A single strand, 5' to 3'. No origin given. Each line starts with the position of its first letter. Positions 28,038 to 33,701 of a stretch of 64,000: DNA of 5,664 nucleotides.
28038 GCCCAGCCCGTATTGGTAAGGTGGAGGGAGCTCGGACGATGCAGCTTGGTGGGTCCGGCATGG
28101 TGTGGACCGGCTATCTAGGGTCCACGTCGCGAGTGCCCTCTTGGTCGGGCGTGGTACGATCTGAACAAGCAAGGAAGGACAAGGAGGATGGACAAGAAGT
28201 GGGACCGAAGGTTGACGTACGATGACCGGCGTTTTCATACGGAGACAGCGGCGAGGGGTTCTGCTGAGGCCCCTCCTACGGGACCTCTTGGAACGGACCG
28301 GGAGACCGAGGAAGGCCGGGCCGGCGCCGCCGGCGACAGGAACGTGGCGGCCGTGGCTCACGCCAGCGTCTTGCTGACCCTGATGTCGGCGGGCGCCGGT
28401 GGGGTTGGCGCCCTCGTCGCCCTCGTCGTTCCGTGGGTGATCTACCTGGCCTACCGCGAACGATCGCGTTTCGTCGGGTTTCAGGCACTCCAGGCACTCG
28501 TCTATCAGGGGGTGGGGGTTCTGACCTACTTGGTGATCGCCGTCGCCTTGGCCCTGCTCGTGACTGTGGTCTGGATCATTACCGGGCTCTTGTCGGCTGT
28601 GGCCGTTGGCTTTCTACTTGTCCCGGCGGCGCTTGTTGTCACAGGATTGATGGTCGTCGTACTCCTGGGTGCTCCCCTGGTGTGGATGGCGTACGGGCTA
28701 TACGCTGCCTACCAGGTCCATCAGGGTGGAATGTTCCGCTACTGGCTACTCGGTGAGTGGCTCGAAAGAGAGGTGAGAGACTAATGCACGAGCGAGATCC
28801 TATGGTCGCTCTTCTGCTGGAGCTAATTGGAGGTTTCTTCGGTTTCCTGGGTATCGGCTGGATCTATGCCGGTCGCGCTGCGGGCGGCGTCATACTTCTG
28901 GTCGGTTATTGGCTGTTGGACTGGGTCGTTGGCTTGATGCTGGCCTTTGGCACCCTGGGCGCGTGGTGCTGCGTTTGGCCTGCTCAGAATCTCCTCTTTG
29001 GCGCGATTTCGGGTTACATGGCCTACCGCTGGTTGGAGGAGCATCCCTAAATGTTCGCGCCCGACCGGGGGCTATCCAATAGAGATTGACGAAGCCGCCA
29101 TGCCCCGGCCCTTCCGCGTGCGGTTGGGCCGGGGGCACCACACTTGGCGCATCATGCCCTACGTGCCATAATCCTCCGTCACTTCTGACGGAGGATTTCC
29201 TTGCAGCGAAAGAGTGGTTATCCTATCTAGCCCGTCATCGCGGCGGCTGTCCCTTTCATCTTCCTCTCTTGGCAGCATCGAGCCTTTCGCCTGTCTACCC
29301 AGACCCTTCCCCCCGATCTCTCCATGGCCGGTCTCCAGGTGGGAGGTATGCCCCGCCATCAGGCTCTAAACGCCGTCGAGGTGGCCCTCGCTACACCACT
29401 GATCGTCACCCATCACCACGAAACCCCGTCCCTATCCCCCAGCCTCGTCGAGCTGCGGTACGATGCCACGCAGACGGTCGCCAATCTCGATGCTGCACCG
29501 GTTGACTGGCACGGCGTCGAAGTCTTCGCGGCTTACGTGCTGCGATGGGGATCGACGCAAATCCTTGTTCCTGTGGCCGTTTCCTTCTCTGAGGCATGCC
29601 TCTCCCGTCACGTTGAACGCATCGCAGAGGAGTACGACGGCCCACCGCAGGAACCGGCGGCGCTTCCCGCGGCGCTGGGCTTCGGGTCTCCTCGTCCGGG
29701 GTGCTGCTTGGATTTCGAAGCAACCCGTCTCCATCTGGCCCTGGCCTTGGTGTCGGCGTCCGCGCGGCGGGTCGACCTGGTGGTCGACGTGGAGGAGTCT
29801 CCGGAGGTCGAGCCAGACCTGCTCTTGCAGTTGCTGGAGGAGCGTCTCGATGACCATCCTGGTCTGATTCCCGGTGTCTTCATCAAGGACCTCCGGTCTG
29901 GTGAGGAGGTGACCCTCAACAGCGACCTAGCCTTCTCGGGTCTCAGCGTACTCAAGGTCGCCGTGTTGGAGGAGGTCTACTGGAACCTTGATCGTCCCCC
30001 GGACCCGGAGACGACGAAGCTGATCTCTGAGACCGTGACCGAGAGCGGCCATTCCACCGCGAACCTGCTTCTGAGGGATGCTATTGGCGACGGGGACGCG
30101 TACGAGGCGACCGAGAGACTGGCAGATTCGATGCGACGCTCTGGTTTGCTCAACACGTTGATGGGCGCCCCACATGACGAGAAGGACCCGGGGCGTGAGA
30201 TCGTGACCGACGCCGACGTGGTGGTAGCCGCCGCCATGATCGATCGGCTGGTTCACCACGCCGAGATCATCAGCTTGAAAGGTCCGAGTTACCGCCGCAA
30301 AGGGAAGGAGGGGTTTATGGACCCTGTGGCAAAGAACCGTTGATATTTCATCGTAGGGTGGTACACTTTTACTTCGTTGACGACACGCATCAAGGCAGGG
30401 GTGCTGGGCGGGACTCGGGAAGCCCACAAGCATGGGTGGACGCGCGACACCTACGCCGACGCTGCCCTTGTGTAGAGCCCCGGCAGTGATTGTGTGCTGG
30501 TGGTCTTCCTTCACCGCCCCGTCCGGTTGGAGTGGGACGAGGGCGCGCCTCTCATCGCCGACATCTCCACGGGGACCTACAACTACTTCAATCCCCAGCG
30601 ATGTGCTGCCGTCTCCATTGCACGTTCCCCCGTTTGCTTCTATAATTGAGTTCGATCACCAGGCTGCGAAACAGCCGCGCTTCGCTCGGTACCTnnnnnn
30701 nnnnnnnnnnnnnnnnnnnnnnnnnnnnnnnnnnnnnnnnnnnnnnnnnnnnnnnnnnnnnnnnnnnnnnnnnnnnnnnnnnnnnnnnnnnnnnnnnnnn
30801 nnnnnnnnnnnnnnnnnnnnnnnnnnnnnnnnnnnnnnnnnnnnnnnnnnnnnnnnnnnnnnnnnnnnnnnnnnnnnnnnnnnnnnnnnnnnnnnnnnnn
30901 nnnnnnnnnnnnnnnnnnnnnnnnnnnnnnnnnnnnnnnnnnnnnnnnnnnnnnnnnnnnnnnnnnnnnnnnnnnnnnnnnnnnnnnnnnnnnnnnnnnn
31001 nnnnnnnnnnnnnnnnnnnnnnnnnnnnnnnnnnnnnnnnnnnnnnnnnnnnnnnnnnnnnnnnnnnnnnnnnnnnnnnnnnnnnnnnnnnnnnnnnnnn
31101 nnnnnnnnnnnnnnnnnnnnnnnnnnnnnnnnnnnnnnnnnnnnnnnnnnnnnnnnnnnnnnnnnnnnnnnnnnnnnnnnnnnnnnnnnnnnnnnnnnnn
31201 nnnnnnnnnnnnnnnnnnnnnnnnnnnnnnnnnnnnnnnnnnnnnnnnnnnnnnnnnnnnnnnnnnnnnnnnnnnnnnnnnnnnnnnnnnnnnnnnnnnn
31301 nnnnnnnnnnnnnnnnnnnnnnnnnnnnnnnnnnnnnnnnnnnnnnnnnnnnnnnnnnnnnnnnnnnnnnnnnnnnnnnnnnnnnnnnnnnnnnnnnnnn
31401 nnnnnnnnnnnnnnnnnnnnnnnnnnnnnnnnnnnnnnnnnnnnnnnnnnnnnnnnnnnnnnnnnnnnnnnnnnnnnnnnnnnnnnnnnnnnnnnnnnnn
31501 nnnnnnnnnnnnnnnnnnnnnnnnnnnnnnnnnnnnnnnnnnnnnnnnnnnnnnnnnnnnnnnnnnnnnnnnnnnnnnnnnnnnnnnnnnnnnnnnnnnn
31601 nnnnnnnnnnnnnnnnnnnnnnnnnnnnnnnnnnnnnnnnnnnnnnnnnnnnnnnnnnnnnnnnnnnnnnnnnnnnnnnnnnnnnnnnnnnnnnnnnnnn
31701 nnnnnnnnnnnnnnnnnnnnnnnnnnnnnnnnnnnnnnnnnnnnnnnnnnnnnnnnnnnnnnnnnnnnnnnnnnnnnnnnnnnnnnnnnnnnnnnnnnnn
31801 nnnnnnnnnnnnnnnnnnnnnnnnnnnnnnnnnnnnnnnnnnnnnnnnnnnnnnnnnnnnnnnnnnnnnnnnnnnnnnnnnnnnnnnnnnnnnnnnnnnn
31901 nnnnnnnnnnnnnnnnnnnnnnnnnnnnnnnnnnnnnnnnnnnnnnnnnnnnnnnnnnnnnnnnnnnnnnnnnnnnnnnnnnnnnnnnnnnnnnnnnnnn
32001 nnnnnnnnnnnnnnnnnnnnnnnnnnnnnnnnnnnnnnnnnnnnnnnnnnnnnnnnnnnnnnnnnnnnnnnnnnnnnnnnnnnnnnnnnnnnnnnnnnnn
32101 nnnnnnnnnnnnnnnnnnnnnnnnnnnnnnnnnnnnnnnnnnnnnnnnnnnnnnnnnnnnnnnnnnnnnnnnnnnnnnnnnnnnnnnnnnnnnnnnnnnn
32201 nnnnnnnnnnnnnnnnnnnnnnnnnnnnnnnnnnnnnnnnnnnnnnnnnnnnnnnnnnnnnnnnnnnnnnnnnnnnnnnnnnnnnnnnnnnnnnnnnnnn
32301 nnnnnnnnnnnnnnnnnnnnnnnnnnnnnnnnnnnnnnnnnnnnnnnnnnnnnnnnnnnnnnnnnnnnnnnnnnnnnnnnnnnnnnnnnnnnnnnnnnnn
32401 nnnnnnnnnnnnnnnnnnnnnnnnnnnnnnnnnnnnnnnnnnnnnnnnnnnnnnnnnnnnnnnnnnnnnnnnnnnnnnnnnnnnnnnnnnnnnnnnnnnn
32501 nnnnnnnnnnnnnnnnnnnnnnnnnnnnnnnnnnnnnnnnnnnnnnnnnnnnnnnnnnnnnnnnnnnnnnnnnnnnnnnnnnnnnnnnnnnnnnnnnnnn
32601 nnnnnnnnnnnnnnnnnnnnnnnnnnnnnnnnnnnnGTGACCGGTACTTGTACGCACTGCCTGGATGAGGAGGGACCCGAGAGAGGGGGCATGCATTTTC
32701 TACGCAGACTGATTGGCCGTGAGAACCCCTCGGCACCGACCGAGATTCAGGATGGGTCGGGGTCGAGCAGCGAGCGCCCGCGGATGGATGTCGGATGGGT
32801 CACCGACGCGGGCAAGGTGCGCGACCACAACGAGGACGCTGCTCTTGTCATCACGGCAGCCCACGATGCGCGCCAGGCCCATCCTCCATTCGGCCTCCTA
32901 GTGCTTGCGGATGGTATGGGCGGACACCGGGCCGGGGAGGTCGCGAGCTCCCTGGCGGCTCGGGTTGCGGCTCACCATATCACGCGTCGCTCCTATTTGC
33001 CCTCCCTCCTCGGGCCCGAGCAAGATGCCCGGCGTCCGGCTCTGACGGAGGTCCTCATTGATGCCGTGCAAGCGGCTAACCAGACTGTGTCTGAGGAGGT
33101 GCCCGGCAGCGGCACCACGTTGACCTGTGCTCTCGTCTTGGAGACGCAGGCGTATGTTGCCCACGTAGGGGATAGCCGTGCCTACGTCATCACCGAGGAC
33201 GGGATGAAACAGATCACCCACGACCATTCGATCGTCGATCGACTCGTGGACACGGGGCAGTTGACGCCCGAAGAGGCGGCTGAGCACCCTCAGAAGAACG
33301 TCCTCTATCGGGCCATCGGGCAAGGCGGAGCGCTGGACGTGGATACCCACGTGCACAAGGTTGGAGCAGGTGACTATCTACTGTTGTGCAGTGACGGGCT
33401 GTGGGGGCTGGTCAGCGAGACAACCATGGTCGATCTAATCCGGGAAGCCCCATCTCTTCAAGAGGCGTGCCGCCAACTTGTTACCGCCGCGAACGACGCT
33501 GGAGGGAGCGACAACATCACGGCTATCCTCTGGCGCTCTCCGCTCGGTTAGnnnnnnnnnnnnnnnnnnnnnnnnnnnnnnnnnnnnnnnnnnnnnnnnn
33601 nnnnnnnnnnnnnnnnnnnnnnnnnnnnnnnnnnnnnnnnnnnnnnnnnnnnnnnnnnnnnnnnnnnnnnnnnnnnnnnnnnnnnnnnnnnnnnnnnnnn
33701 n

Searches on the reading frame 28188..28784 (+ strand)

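Call 22: search_protein_families(library=pfam, max_evalue=0.00001, proteins=[window:28188-28784:+])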
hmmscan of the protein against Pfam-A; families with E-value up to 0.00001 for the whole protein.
window:28188-28784:+ (198 aa): 1 family
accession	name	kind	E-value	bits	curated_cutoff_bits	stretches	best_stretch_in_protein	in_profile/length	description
PF09685.15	DUF4870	-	2.8e-08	34.2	25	1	50-187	1-102/107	Domain of unknown function (DUF4870)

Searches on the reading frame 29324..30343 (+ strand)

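Call 22: search_protein_families(library=pfam, max_evalue=0.00001, proteins=[window:29324-30343:+])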
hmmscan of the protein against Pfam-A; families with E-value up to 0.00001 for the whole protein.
window:29324-30343:+ (339 aa): 1 family
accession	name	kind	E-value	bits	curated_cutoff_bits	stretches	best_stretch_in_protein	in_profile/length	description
PF01695.23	IstB_IS21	-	3.1e-07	30.6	24.1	1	297-328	204-235/238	IstB-like ATP binding protein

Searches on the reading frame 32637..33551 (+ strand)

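Call 22: search_protein_families(library=pfam, max_evalue=0.00001, proteins=[window:32637-33551:+])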
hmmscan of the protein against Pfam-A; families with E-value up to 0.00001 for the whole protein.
window:32637-33551:+ (304 aa): 3 families
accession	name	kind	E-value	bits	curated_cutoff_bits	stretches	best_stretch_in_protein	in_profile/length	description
PF00481.26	PP2C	-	1.4e-21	77.8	20.3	1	60-201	10-144/255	Protein phosphatase 2C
PF13672.11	PP2C_2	-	2.8e-14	53.6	24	1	86-270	25-190/209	Protein phosphatase 2C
PF07228.17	SpoIIE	-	6.6e-06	26.6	25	0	226-298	104-188/192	Stage II sporulation protein E (SpoIIE)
